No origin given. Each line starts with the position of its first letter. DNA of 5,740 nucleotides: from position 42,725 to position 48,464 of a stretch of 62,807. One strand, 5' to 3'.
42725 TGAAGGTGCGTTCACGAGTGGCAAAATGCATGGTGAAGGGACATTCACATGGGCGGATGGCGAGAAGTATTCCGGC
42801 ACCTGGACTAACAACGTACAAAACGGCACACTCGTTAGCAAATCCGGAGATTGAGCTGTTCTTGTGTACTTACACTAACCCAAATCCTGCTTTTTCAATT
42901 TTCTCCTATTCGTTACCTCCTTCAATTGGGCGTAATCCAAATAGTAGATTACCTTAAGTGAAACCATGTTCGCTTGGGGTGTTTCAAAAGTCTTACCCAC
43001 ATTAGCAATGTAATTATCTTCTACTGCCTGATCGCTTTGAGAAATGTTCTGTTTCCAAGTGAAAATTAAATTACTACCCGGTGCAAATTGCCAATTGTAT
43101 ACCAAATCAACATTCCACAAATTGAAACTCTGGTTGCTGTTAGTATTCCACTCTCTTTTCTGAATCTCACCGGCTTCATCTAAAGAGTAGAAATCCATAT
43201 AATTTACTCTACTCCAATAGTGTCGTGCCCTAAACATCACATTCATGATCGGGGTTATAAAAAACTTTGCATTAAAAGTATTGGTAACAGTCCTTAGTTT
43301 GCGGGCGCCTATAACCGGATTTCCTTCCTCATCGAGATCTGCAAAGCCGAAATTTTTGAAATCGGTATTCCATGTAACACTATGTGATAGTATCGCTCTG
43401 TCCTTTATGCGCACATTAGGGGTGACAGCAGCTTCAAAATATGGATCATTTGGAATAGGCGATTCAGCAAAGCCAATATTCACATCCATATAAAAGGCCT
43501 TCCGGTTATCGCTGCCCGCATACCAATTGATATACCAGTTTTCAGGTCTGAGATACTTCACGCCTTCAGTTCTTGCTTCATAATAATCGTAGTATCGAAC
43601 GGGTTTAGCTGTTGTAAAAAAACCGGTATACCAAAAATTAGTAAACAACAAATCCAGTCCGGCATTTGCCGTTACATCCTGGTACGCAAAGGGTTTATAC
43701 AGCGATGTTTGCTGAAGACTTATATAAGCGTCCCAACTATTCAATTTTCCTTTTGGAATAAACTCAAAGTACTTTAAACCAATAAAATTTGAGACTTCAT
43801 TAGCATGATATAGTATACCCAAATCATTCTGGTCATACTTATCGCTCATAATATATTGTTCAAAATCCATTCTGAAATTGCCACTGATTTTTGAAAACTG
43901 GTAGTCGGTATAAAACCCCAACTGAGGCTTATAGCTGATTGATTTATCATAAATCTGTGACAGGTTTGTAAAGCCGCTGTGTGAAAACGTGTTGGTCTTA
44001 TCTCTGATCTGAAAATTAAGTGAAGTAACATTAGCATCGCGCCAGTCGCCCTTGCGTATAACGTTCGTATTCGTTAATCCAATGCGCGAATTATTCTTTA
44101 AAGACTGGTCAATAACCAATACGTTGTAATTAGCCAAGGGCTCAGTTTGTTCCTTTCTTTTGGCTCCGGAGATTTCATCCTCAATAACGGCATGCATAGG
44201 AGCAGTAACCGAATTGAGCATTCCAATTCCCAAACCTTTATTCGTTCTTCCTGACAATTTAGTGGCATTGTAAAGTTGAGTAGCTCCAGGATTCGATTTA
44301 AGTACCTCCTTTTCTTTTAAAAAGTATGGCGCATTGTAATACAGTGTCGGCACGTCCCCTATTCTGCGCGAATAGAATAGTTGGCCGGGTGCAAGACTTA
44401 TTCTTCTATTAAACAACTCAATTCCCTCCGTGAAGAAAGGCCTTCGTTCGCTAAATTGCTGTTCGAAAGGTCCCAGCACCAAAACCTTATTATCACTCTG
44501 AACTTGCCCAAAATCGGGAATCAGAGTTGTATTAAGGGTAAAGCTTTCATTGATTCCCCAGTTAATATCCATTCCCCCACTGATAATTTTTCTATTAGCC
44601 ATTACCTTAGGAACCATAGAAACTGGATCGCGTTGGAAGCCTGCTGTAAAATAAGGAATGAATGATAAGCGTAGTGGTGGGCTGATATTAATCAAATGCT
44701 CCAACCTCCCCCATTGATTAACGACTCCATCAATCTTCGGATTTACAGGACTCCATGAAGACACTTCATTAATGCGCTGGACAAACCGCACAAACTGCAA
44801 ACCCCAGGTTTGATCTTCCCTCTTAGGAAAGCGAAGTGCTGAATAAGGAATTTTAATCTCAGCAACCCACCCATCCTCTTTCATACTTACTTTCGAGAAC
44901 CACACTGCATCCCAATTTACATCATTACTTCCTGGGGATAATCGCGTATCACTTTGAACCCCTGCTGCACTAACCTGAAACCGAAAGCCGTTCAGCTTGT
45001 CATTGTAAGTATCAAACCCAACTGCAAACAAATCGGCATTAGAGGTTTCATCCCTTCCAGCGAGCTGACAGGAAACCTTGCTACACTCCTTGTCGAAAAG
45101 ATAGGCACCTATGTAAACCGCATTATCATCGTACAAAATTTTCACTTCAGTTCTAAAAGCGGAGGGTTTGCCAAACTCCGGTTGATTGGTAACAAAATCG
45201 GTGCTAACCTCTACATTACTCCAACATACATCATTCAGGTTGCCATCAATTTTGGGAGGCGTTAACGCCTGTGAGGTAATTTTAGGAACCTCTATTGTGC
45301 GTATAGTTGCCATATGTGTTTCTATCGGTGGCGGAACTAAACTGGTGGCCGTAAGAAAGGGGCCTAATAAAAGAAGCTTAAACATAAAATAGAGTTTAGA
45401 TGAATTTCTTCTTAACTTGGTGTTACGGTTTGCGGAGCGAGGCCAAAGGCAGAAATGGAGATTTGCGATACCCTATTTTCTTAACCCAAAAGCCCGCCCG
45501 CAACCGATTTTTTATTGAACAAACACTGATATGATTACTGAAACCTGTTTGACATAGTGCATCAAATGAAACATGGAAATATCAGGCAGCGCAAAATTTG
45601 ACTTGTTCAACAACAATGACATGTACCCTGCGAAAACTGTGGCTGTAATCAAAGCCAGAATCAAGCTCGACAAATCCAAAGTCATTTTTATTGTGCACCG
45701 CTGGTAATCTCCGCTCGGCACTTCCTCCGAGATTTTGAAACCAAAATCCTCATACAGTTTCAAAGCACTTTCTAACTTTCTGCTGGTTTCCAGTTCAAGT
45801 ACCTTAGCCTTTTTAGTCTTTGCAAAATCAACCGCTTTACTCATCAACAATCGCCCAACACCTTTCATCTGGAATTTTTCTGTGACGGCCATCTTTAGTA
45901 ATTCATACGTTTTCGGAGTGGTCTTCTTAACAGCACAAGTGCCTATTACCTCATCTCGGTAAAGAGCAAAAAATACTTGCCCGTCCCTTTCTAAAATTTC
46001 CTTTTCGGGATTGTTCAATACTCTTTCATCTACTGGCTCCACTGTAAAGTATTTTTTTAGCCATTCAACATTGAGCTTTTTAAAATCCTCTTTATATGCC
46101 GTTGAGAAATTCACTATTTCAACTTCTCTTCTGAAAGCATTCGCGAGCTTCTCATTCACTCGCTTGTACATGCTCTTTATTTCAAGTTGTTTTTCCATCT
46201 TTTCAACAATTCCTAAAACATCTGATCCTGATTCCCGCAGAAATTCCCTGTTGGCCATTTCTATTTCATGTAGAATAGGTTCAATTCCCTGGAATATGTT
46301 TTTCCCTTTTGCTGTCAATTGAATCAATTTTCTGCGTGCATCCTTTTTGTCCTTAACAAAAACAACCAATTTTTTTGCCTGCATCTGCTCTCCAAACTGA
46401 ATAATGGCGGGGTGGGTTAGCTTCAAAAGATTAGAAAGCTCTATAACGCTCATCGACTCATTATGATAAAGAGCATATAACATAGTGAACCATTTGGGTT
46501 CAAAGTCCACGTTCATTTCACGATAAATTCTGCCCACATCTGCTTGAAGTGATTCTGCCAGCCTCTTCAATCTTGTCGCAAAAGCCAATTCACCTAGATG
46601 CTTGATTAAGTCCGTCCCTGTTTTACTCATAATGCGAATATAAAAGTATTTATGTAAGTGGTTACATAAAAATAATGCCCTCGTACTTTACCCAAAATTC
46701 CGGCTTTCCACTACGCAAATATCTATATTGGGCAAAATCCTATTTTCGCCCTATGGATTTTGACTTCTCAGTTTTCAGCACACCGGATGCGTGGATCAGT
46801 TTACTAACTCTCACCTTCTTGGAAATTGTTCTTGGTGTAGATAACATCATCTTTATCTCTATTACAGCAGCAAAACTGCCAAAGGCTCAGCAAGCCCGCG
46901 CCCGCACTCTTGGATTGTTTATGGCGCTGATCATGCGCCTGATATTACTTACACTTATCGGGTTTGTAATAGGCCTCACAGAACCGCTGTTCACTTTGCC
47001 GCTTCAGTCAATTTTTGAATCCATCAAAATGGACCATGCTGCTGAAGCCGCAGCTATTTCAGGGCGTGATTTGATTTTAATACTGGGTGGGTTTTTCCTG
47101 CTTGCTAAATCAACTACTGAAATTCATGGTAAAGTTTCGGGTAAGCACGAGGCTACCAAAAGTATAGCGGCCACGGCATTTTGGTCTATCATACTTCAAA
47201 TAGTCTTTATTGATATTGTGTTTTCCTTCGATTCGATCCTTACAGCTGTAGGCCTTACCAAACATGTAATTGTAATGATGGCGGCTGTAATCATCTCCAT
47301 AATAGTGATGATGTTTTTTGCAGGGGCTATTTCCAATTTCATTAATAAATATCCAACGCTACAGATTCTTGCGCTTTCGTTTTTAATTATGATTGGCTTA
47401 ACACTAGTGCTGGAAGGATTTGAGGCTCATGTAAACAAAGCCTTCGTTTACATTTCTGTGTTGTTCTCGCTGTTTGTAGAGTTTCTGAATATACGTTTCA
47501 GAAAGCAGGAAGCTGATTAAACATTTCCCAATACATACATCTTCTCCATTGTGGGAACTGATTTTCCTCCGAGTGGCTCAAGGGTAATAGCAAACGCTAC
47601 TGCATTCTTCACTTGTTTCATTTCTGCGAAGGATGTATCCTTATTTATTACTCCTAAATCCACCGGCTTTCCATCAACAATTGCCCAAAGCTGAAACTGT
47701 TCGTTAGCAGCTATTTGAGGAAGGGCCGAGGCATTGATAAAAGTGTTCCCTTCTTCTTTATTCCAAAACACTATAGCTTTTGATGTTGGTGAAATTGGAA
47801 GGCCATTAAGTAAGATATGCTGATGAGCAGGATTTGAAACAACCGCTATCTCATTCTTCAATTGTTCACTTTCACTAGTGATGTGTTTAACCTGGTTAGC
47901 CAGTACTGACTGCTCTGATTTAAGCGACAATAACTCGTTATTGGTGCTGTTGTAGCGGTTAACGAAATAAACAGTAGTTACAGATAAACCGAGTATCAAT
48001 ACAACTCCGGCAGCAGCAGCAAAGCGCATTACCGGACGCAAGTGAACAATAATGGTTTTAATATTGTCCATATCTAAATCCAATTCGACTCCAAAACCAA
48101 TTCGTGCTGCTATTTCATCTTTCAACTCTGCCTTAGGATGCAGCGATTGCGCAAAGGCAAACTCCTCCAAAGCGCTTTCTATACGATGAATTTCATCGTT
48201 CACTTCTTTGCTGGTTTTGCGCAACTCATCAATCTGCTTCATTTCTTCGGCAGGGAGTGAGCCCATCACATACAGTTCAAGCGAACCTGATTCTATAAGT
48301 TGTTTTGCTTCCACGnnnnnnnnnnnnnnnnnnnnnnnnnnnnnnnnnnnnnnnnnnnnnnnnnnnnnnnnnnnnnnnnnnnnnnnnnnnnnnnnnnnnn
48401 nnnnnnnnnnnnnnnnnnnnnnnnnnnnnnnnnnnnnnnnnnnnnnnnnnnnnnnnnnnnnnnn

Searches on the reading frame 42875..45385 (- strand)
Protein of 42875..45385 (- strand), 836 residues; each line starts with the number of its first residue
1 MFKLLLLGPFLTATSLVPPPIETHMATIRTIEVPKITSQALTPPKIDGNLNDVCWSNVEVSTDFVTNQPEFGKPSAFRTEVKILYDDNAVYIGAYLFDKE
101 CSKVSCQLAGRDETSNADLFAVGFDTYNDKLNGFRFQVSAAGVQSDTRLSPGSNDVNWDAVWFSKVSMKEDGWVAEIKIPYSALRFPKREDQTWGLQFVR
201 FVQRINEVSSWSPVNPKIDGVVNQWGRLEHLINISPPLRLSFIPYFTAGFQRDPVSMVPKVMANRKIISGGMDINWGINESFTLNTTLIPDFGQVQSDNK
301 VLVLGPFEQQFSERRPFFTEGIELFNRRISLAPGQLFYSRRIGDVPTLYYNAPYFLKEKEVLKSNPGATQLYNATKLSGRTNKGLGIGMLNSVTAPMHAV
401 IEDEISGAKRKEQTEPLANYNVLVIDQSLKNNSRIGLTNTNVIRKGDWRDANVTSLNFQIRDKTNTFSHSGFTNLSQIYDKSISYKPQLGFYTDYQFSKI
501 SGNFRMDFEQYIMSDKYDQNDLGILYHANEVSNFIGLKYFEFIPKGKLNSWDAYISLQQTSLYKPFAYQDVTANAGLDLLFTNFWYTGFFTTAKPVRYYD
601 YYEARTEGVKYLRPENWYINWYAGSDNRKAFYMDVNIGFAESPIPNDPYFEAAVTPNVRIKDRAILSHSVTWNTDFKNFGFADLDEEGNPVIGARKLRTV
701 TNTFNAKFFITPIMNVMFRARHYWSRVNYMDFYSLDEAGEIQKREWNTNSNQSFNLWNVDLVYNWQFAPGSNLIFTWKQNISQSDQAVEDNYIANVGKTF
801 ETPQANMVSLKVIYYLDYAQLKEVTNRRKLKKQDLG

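Call 77: search_protein_families(library=pfam, proteins=[window:42875-45385:-], max_evalue=0.001)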
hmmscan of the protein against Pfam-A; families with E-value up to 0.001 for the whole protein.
window:42875-45385:- (836 aa): 2 families
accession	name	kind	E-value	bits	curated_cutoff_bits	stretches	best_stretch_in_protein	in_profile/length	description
PF19313.5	DUF5916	-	6.2e-188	626.6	22.6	1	236-824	1-571/572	Domain of unknown function (DUF5916)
PF06452.16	CBM9_1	-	1.3e-08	35.4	23.4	1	46-198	1-146/185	Carbohydrate family 9 binding domain-like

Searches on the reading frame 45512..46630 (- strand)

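Call 48: search_protein_families(library=pfam, proteins=[window:45512-46630:-], max_evalue=0.001)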
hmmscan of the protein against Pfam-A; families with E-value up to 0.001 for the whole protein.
window:45512-46630:- (372 aa): 5 families
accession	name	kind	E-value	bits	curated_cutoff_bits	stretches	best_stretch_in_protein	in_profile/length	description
PF00583.31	Acetyltransf_1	-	2.1e-15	57.4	20.7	1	189-298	6-116/116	Acetyltransferase (GNAT) family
PF13508.13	Acetyltransf_7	-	5e-13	49.7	27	1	216-299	2-83/84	Acetyltransferase (GNAT) domain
PF13673.13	Acetyltransf_10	-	2e-10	41.1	23.6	1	207-308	21-117/128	Acetyltransferase (GNAT) domain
PF12802.13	MarR_2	-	6.1e-05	23.5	27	1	42-100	2-61/61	MarR family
PF13601.12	HTH_34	-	0.00071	20.1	27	0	49-116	4-72/80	Winged helix DNA-binding domain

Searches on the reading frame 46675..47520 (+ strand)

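Call 77: search_protein_families(library=pfam, proteins=[window:46675-47520:+], max_evalue=0.001)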
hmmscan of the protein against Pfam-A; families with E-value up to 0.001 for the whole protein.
window:46675-47520:+ (281 aa): 1 family
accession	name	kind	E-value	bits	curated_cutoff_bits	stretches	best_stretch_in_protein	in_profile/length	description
PF03741.22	TerC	-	3.3e-47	161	27.8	1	44-247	1-177/178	Integral membrane protein TerC family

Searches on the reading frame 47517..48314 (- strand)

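Call 77: search_protein_families(library=pfam, proteins=[window:47517-48314:-], max_evalue=0.001)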
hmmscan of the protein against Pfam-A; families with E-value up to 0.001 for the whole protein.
window:47517-48314:- (265 aa): 1 family
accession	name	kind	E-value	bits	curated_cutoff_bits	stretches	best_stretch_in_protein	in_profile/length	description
PF10099.14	RskA_C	-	2.3e-18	67.2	29.4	1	99-255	4-130/135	Anti-sigma-K factor rskA, C-terminal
